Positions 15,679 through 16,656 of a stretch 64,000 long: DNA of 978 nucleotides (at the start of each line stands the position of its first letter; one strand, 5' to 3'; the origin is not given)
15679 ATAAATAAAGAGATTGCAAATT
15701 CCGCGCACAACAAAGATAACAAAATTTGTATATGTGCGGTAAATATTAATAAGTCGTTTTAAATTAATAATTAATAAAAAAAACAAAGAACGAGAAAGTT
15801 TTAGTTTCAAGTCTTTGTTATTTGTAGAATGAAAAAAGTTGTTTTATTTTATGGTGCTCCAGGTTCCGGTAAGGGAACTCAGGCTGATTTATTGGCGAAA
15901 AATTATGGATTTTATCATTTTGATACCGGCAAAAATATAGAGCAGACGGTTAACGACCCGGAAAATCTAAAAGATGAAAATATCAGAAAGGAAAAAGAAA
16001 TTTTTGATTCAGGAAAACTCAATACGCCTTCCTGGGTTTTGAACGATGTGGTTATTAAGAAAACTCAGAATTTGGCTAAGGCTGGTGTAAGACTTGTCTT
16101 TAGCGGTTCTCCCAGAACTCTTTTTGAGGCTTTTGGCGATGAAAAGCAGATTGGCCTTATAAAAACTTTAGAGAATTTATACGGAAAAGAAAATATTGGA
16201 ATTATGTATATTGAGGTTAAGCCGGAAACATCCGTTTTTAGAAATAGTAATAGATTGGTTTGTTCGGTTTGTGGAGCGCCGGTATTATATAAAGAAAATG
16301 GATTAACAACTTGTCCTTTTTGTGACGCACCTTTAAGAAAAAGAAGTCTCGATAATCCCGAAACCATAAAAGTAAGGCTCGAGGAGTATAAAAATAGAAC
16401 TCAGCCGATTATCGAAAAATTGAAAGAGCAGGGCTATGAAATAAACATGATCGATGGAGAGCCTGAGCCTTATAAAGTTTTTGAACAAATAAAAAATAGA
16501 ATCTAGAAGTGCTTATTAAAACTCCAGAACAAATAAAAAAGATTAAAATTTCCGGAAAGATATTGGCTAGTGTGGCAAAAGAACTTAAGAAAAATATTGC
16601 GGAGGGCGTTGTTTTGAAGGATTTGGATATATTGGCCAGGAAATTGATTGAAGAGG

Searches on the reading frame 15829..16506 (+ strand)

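Call 11: search_protein_families(library=pfam, proteins=[window:15829-16506:+])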
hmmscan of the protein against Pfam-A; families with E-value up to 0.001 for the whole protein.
window:15829-16506:+ (225 aa): 4 families
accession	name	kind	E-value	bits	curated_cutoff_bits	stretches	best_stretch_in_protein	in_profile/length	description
PF00406.28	ADK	-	1.1e-17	65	26.8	1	8-202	2-150/151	Adenylate kinase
PF13207.12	AAA_17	-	9.3e-10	39.4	27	1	8-97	1-82/136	AAA domain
PF08792.16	A2L_zn_ribbon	-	6.7e-05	22.9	22.9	1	141-166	2-28/33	A2L zinc ribbon domain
PF13238.12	AAA_18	-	0.00052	20.9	29.4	1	5-64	1-56/128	AAA domain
